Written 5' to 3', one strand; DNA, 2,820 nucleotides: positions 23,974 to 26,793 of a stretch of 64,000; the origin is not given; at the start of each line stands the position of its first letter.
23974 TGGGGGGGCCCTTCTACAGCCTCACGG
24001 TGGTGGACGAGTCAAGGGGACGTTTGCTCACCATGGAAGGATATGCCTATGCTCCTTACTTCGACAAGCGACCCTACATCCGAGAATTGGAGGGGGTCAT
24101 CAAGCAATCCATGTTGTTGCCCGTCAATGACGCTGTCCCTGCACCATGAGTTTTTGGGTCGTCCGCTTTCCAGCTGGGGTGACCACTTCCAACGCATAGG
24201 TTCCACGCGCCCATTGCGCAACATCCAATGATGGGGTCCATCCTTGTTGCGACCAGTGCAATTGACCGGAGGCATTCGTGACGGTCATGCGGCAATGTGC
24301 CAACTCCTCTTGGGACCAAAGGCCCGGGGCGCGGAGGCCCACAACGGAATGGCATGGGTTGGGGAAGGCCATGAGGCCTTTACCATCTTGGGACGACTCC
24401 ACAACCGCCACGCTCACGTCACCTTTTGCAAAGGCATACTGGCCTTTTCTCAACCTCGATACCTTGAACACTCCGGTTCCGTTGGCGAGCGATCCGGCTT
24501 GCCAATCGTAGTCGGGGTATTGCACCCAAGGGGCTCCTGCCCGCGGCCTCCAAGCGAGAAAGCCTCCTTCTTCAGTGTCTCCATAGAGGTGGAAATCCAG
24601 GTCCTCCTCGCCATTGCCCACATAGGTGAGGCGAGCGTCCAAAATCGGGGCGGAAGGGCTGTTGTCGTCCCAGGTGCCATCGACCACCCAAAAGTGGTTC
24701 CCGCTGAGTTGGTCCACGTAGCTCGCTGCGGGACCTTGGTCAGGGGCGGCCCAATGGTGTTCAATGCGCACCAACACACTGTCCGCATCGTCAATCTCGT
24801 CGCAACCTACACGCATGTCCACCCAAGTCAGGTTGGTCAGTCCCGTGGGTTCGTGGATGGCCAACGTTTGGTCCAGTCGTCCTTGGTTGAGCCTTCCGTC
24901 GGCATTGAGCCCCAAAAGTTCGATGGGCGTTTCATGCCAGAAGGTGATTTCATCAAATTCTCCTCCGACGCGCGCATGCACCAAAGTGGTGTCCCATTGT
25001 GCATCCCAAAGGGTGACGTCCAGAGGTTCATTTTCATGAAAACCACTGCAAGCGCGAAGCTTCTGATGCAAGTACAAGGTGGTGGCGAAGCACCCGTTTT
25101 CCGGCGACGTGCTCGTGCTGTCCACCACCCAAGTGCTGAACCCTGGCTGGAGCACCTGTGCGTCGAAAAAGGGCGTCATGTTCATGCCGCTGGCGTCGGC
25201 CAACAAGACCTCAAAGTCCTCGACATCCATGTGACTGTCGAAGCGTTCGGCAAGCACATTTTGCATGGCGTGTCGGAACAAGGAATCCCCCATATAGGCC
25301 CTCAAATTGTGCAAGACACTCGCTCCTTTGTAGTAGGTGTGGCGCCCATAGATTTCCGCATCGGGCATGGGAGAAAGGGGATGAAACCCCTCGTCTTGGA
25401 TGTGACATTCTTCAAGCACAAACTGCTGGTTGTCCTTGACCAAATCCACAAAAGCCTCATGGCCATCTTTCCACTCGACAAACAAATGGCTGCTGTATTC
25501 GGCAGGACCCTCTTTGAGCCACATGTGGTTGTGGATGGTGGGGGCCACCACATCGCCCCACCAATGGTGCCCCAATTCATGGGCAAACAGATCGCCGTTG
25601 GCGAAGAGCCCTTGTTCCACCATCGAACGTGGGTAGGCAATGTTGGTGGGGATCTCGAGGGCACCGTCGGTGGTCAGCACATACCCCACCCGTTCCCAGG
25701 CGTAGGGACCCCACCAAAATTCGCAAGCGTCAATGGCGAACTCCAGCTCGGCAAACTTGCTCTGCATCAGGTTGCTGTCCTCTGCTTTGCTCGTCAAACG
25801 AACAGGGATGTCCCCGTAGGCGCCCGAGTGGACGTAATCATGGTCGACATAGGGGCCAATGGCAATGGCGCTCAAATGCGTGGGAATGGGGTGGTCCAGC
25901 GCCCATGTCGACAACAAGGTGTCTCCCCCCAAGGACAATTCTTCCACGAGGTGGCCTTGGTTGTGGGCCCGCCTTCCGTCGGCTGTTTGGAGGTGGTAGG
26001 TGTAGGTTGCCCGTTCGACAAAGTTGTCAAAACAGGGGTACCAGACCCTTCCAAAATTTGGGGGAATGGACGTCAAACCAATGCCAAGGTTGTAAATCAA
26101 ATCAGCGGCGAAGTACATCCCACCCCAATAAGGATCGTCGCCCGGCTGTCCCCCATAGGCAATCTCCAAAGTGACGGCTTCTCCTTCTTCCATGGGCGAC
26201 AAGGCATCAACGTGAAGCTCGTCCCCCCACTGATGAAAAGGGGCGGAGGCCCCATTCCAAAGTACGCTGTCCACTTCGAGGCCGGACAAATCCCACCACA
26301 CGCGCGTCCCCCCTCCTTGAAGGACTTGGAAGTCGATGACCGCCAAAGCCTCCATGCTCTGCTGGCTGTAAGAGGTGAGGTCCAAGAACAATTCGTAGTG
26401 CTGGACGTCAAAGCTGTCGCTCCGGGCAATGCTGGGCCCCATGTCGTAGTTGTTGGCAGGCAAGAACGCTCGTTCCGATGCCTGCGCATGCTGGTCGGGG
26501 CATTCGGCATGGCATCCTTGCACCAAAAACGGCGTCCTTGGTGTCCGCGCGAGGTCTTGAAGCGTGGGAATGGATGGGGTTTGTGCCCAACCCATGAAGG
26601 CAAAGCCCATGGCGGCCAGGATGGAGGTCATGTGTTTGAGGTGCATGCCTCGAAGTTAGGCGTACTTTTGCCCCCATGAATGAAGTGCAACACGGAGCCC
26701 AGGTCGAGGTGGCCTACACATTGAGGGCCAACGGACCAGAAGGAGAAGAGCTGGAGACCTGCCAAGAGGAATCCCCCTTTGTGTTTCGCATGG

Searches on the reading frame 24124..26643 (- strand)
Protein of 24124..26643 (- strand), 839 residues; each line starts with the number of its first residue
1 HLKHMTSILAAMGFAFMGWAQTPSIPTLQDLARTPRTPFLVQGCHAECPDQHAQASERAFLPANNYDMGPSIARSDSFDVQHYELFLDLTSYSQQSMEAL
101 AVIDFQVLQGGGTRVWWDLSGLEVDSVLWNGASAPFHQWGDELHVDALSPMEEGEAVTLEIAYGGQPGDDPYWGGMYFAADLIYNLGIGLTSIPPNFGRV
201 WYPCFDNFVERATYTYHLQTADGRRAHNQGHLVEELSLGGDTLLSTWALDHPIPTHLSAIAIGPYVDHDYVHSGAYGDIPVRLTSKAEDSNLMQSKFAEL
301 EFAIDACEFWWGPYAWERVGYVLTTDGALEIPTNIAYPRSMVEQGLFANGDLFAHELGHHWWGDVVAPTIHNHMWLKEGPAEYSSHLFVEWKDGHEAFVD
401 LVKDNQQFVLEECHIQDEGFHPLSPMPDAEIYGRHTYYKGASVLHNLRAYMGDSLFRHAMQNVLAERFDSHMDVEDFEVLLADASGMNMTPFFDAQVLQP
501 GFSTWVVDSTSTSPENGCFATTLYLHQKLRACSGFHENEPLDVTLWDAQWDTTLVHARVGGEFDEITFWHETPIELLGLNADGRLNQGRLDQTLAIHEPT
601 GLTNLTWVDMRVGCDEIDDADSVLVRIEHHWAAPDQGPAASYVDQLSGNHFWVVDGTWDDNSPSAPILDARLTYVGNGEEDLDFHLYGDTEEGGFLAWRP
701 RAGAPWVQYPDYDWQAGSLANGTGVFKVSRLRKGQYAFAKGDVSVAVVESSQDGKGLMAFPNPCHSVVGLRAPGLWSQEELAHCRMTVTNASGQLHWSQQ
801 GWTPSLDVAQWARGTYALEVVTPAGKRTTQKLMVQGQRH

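Call 26: find_encoding_contigs(protein=window:24124-26643:-, flank=10000, max_places=1)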
Protein window:24124-26643:- (839 aa): no gene with exactly this product is on record in the collection.

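Call 27: search_protein_families(library=pfam, proteins=[window:24124-26643:-], max_evalue=0.001)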
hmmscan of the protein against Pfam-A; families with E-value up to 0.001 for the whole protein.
window:24124-26643:- (839 aa): 1 family
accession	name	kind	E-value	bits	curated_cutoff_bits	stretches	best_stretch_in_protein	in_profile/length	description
PF01433.26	Peptidase_M1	-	4.2e-19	69.5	27.7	1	350-494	68-216/218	Peptidase family M1 domain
